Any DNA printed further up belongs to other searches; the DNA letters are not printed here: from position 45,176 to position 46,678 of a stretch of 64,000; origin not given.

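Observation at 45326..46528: Stand-alone radical SAM-SPASM enzyme inside the phosphonate module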

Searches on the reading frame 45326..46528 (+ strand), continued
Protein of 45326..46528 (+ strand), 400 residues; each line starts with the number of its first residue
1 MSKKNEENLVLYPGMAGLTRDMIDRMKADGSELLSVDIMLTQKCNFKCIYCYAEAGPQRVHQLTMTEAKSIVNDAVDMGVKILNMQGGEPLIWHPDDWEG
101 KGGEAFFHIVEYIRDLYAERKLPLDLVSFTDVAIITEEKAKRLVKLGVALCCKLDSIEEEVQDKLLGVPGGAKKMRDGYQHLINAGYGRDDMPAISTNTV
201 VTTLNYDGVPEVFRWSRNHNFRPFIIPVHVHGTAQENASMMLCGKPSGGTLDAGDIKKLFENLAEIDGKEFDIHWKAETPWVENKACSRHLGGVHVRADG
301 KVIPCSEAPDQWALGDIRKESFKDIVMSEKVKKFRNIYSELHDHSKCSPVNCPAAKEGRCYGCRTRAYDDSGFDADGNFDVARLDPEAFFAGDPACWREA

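Call 16: find_related_loci(query=A1, collection=metagenome_contigs, flank=10000)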
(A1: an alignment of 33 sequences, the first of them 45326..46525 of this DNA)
Query A1 (400 aa) in metagenome_contigs; peptide patterns used: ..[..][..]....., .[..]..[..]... (x = any residue, [..] = any of these).
51 stretches matched a pattern; 32 encode a relative of the query (tblastn E <= 1e-3); 32 distinct loci.
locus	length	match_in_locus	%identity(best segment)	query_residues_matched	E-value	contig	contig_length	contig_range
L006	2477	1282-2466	68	4-398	0e+0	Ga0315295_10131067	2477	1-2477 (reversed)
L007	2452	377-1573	69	1-398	0e+0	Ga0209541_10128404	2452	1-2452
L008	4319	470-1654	68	4-398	0e+0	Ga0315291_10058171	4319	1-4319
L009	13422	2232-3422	66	4-400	0e+0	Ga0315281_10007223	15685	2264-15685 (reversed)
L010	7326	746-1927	69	4-398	0e+0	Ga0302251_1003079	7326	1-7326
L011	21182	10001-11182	68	6-399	0e+0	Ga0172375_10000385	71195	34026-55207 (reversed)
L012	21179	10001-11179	66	5-398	0e+0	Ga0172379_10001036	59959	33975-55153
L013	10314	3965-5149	66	6-400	0e+0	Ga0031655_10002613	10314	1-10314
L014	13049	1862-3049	65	3-398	0e+0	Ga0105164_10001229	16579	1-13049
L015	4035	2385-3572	65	3-398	0e+0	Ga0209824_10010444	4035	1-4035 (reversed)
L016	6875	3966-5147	66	4-397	0e+0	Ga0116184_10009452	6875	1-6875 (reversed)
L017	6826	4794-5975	66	6-399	0e+0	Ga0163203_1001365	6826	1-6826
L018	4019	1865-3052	65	3-398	0e+0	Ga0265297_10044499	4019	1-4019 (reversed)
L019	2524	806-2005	63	4-398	0e+0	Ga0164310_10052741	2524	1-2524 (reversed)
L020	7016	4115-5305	64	4-398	8e-180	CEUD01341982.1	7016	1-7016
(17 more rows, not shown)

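Call 17: find_related_loci(query=A1, collection=viral_contigs, flank=10000)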
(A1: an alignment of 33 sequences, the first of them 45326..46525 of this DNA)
Query A1 (400 aa) in viral_contigs; peptide patterns used: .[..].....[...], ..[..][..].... (x = any residue, [..] = any of these).
20 stretches matched a pattern, but none encodes a relative of the query by tblastn (E <= 1e-3).

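Call 26: find_encoding_contigs(protein=P0039, flank=10000, max_places=1)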
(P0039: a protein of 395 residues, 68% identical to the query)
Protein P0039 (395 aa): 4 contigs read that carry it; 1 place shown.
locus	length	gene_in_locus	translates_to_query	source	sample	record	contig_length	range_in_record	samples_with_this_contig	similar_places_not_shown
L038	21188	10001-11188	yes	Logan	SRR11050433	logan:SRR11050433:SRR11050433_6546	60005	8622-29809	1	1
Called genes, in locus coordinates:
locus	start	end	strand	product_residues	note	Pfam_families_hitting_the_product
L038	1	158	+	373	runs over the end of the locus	PF00155:Aminotran_1_2 (weak), PF01041:DegT_DnrJ_EryC1, PF01053:Cys_Met_Meta_PP (weak), PF00266:Aminotran_5 (weak)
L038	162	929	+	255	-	PF13641:Glyco_tranf_2_3 (weak), PF00535:Glycos_transf_2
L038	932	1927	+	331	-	PF00106:adh_short, PF01073:3Beta_HSD, PF01370:Epimerase, PF02719:Polysacc_synt_2, PF04321:RmlD_sub_bind, PF05368:NmrA, PF13460:NAD_binding_10, PF16363:GDP_Man_Dehyd, +1 more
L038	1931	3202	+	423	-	PF08421:Methyltransf_13, PF13489:Methyltransf_23, PF08484:Methyltransf_14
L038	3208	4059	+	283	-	PF01261:AP_endonuc_2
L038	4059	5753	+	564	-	-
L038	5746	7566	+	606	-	PF00664:ABC_membrane, PF00005:ABC_tran, PF02463:SMC_N (faint)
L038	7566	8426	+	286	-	PF13714:PEP_mutase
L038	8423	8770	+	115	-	PF02776:TPP_enzyme_N (weak)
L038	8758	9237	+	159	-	PF02775:TPP_enzyme_C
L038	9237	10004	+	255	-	PF00483:NTP_transferase, PF01128:IspD (faint), PF12804:NTP_transf_3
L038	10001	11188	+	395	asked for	PF04055:Radical_SAM, PF13186:SPASM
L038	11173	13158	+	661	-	-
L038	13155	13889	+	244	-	PF02348:CTP_transf_3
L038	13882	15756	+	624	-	PF00702:Hydrolase, PF12710:HAD (weak), PF13419:HAD_2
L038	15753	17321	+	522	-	PF01583:APS_kinase, PF13238:AAA_18 (weak), PF13671:AAA_33 (faint), PF04055:Radical_SAM, PF13186:SPASM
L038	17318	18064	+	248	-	PF02348:CTP_transf_3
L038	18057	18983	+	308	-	PF00389:2-Hacid_dh, PF02826:2-Hacid_dh_C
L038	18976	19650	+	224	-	PF04199:Cyclase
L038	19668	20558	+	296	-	PF01073:3Beta_HSD, PF01370:Epimerase, PF02719:Polysacc_synt_2, PF04321:RmlD_sub_bind, PF05368:NmrA (weak), PF07993:NAD_binding_4 (faint), PF13460:NAD_binding_10, PF16363:GDP_Man_Dehyd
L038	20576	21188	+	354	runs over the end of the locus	PF00155:Aminotran_1_2, PF04864:Alliinase_C (weak)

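Call 27: find_encoding_contigs(protein=P0065, flank=10000, max_places=1)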
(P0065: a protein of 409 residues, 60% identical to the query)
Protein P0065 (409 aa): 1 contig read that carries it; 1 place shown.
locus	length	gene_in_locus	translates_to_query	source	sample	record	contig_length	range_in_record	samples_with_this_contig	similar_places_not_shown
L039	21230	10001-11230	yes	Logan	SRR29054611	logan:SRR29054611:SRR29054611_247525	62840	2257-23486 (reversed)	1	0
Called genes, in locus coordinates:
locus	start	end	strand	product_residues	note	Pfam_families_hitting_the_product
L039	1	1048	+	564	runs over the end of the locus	PF13231:PMT_2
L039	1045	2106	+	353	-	PF00534:Glycos_transf_1, PF13692:Glyco_trans_1_4, PF13524:Glyco_trans_1_2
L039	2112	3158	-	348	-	-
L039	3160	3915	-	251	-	PF08003:Methyltransf_9 (weak), PF13489:Methyltransf_23, PF05148:Methyltransf_8 (weak), PF13847:Methyltransf_31, PF08241:Methyltransf_11, PF08242:Methyltransf_12, PF13649:Methyltransf_25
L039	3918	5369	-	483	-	PF02310:B12-binding, PF04055:Radical_SAM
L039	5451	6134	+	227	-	PF01066:CDP-OH_P_transf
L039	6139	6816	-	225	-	PF02353:CMAS, PF03848:TehB, PF01209:Ubie_methyltran, PF05175:MTS, PF13489:Methyltransf_23, PF13847:Methyltransf_31, PF08241:Methyltransf_11, PF08242:Methyltransf_12, +1 more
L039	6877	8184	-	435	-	PF07690:MFS_1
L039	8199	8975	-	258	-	PF00483:NTP_transferase (weak), PF12804:NTP_transf_3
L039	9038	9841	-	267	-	-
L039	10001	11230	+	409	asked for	PF04055:Radical_SAM, PF13186:SPASM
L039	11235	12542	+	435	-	PF01467:CTP_transf_like, PF13714:PEP_mutase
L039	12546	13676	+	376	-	PF02776:TPP_enzyme_N, PF02775:TPP_enzyme_C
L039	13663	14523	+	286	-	PF04794:YdjC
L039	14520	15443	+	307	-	PF00535:Glycos_transf_2, PF10111:Glyco_tranf_2_2, PF13641:Glyco_tranf_2_3 (weak)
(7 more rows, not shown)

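Call 28: find_encoding_contigs(protein=P0073, flank=10000, max_places=1)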
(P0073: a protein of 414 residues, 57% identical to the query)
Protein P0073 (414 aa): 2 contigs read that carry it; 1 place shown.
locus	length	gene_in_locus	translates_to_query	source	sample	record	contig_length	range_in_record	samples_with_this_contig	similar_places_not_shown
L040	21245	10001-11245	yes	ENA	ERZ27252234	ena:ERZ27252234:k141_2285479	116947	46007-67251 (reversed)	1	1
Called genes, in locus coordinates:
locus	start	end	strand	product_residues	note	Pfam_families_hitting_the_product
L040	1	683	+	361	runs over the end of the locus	PF04055:Radical_SAM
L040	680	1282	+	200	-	PF00132:Hexapep, PF14602:Hexapep_2 (weak)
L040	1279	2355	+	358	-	PF00155:Aminotran_1_2 (weak), PF01041:DegT_DnrJ_EryC1, PF00266:Aminotran_5 (faint), PF01053:Cys_Met_Meta_PP (faint)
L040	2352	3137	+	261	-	PF05050:Methyltransf_21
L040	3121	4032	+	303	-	PF00884:Sulfatase (weak)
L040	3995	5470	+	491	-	PF02310:B12-binding, PF04055:Radical_SAM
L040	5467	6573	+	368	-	PF00266:Aminotran_5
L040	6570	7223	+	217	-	PF04991:LicD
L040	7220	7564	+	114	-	-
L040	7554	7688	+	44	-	-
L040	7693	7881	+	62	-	-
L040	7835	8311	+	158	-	PF02775:TPP_enzyme_C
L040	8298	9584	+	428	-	PF01467:CTP_transf_like, PF13714:PEP_mutase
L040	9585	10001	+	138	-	PF01467:CTP_transf_like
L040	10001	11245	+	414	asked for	PF13353:Fer4_12 (weak), PF04055:Radical_SAM, PF13186:SPASM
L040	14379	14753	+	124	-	PF01467:CTP_transf_like (faint)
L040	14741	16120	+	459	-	PF02310:B12-binding, PF04055:Radical_SAM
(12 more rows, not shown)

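Call 35: predict_structure(alignment_id=A1)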
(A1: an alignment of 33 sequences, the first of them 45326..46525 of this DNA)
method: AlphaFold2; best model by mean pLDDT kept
length: 400 residues; sequences in the alignment: 33
mean_pLDDT: 77.1   pTM: 0.82
mean pLDDT of the five models: 77.1, 74.6, 73.8, 69.8, 69.6
residues with pLDDT >= 90: 132; 70-90: 125; 50-70: 97; < 50: 46
segments of 3 or more residues with pLDDT < 50: 1-11, 55-57, 229-233, 243-249, 282-290, 389-394
pLDDT, mean of each block of 10 residues (from residue 1): 42 56 77 87 78 56 95 95 82 93 93 95 86 93 92 92 89 95 95 86 88 95 72 53 49 80 94 78 46 82 74 87 89 64 61 66 55 66 60 51
secondary structure, 60 per line:
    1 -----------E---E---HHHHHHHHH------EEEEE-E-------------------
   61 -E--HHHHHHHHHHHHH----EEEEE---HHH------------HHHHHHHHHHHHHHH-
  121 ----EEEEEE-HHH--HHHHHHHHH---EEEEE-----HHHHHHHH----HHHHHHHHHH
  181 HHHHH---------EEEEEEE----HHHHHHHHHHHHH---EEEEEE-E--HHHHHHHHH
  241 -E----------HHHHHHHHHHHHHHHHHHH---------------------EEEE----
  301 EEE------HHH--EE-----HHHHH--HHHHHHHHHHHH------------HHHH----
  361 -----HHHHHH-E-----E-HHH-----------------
elements in order: H20-28 E35-39 H65-77 E82-86 H105-119 E125-130 H137-145 E149-153 H159-166 H171-185 E195-201 H206-218 E222-227 H232-240 H253-271 E293-296 E301-303 H322-326 H329-340 H353-356 H366-371

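Call 37: search_protein_representatives(alignment_id=A1)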
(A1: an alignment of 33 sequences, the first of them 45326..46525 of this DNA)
Query: 33 sequences, 404 profile positions. Proteins with E-value up to 0.001 (for the whole library): 14063; up to 1e-10: 1223; up to 1e-30: 104. The best 150 are listed.
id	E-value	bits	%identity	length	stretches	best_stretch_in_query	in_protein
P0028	6.7e-226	765.8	-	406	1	3-402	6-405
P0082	4.6e-97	341.6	-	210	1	74-283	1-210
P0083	9.7e-94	330.6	-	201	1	7-195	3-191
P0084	3.0e-79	282.9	-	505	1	9-388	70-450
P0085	6.0e-75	268.7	-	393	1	9-376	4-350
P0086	2.2e-73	263.6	-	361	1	12-373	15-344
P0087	6.7e-69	248.8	-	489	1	11-370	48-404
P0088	4.6e-63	229.6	-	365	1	15-370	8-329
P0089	3.1e-61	223.6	-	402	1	41-370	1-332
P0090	3.0e-54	200.6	-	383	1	11-332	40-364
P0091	7.4e-53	196.0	-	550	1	30-370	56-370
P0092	2.3e-52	194.3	-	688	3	35-371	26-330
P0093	3.6e-52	193.7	-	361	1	29-371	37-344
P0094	3.0e-51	190.7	-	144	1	8-150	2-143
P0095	3.2e-51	190.6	-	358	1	20-371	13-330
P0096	9.6e-50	185.7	-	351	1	33-371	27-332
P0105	8.8e-45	169.4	-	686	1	23-371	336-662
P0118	1.4e-41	158.8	-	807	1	20-341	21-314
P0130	4.6e-40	153.8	-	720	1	33-371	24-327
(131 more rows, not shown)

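Call 38: search_protein_families(library=pfam, proteins=[P0084, P0085, P0086, P0087, P0088, P0091, P0092, P0105, P0118, P0130], max_evalue=0.0001)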
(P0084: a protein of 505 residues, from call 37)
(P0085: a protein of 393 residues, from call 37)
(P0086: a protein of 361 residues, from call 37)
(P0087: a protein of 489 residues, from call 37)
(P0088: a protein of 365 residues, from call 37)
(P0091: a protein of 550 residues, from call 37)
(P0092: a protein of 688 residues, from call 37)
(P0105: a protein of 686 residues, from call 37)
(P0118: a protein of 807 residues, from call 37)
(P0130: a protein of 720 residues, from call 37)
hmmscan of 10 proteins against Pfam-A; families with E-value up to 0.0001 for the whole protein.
P0084 (505 aa): 3 families
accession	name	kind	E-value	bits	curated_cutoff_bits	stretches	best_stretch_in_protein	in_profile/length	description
PF04055.27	Radical_SAM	-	2.4e-09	38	29.5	1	102-234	2-105/166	Radical SAM superfamily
PF13186.11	SPASM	-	1.3e-05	25.8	21.5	1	344-400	1-53/67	Iron-sulfur cluster-binding domain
PF13353.11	Fer4_12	-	6.9e-05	23.6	22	0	104-157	12-66/137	4Fe-4S single cluster domain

P0085 (393 aa): 3 families
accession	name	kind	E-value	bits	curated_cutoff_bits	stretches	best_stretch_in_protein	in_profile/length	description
PF04055.27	Radical_SAM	-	3.3e-22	79.9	29.5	1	40-189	1-152/166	Radical SAM superfamily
PF13353.11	Fer4_12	-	4.3e-08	34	22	1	44-137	13-102/137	4Fe-4S single cluster domain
PF13186.11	SPASM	-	2.1e-07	31.6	21.5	1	264-328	1-66/67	Iron-sulfur cluster-binding domain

P0086 (361 aa): 3 families
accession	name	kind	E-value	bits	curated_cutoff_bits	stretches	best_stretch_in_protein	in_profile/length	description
PF04055.27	Radical_SAM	-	1.3e-23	84.5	29.5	1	45-199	3-162/166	Radical SAM superfamily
PF13186.11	SPASM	-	8.7e-10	39.2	21.5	1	266-328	1-67/67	Iron-sulfur cluster-binding domain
PF13353.11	Fer4_12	-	5.3e-05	24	22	1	48-113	14-82/137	4Fe-4S single cluster domain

P0087 (489 aa): 2 families
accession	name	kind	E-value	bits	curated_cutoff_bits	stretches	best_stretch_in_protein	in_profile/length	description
PF04055.27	Radical_SAM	-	1.6e-11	45.1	29.5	1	80-235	3-144/166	Radical SAM superfamily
PF13186.11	SPASM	-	7.4e-08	33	21.5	1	320-382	1-63/67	Iron-sulfur cluster-binding domain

P0088 (365 aa): 3 families
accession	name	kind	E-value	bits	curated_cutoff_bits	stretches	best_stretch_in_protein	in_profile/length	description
PF04055.27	Radical_SAM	-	1.7e-22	80.8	29.5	1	33-168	1-143/166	Radical SAM superfamily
PF13186.11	SPASM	-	3.7e-08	34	21.5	1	255-316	1-67/67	Iron-sulfur cluster-binding domain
PF13353.11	Fer4_12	-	4.6e-05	24.2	22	1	37-112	13-93/137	4Fe-4S single cluster domain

P0091 (550 aa): 4 families
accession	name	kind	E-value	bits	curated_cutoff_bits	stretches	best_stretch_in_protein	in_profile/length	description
PF04055.27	Radical_SAM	-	2.2e-21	77.2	29.5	1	67-231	2-166/166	Radical SAM superfamily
PF04073.20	tRNA_edit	-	2.9e-19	69.8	25.5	1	417-541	5-123/123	Aminoacyl-tRNA editing domain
PF13186.11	SPASM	-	4.8e-08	33.6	21.5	1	293-354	1-66/67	Iron-sulfur cluster-binding domain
PF13353.11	Fer4_12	-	1.7e-05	25.6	22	1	70-155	13-101/137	4Fe-4S single cluster domain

P0092 (688 aa): 3 families
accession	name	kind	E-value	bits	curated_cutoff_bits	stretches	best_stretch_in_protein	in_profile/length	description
PF04055.27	Radical_SAM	-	2.3e-48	165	29.5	2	356-514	1-165/166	Radical SAM superfamily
PF13186.11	SPASM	-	4.6e-19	68.9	21.5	2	256-316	1-67/67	Iron-sulfur cluster-binding domain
PF13353.11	Fer4_12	-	6.1e-19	69.1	22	2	360-465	13-118/137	4Fe-4S single cluster domain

P0105 (686 aa): 3 families
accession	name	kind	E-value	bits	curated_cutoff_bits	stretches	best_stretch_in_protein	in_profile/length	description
PF04055.27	Radical_SAM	-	1.5e-14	55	29.5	1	353-518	2-165/166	Radical SAM superfamily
PF13353.11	Fer4_12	-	4.4e-05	24.2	22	0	356-455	13-117/137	4Fe-4S single cluster domain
PF13186.11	SPASM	-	4.8e-05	24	21.5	1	585-646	1-67/67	Iron-sulfur cluster-binding domain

P0118 (807 aa): 4 families
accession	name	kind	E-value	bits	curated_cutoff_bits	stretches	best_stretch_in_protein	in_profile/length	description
PF04055.27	Radical_SAM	-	1.5e-39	136.3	29.5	2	41-201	2-165/166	Radical SAM superfamily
PF02310.24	B12-binding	-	3.1e-15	56.5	32.1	1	380-496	12-120/121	B12 binding domain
PF13186.11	SPASM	-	1.5e-05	25.6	21.5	1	263-324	1-67/67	Iron-sulfur cluster-binding domain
PF13353.11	Fer4_12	-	4.2e-05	24.3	22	0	46-139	15-115/137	4Fe-4S single cluster domain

P0130 (720 aa): 3 families
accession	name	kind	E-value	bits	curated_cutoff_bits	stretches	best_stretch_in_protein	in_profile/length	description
PF04055.27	Radical_SAM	-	2.2e-22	80.4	29.5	1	31-186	1-160/166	Radical SAM superfamily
PF03548.22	LolA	-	2.4e-16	60.3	23.6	1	545-712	2-161/165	Outer membrane lipoprotein carrier protein LolA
PF13186.11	SPASM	-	1.7e-07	31.9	21.5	1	252-313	1-67/67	Iron-sulfur cluster-binding domain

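Call 39: fold_search(model_id=the predicted structure, library=pdb)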
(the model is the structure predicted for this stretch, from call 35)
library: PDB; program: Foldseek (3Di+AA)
matches with E <= 10: 1722; with E <= 0.001: 113
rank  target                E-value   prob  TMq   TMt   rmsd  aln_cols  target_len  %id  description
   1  4k39_A                8.6e-15  1.00  0.61  0.67   5.5       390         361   17  Native anSMEcpe with bound AdoMet and Cp18Cys peptide (released 2013-05-08)
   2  4k38_A                2.2e-14  1.00  0.59  0.64   6.4       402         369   17  Native anSMEcpe with bound AdoMet and Kp18Cys peptide (released 2013-05-08)
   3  4k36_A                7.4e-14  1.00  0.62  0.65   6.0       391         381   18  His6 tagged anSMEcpe with bound AdoMet (released 2013-05-08)
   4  4k37_B                1.0e-13  1.00  0.60  0.64   6.4       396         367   17  Native anSMEcpe with bound AdoMet (released 2013-05-08)
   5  6efn                  1.2e-13  1.00  0.53  0.56   4.5       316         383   20  Structure of a RiPP maturase, SkfB (released 2018-10-24)
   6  4k36_B                1.5e-13  1.00  0.61  0.66   6.0       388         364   18  His6 tagged anSMEcpe with bound AdoMet (released 2013-05-08)
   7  4k37_A                1.8e-13  1.00  0.62  0.67   5.1       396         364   17  Native anSMEcpe with bound AdoMet (released 2013-05-08)
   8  4k38_B                2.4e-13  1.00  0.59  0.64   6.8       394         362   18  Native anSMEcpe with bound AdoMet and Kp18Cys peptide (released 2013-05-08)
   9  4k39_B                5.1e-13  1.00  0.58  0.64   6.6       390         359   16  Native anSMEcpe with bound AdoMet and Cp18Cys peptide (released 2013-05-08)
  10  5why_A                6.8e-13  1.00  0.59  0.56   7.5       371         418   17  Structural Insights into Thioether Bond Formation in the Biosynthesis of Sactipeptides (released 2017-07-26)
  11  5why_B                2.4e-12  1.00  0.59  0.56   7.7       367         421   16  Structural Insights into Thioether Bond Formation in the Biosynthesis of Sactipeptides (released 2017-07-26)
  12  5v1t_A                1.9e-11  1.00  0.58  0.54   6.2       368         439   14  Crystal structure of Streptococcus suis SuiB bound to precursor peptide SuiA (released 2017-08-30)
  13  5v1q_B                2.1e-11  1.00  0.56  0.51   6.3       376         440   14  Crystal structure of Streptococcus suis SuiB (released 2017-08-30)
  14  5v1s_A                2.5e-11  1.00  0.57  0.54   5.7       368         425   15  Crystal structure of Streptococcus suis SuiB bound to S-adenosylmethionine (released 2017-08-30)
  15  8vpo                  6.0e-11  1.00  0.52  0.47   6.1       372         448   17  X-Ray Crystal Structure of TigE from Paramaledivibacter caminithermalis (released 2024-02-07)
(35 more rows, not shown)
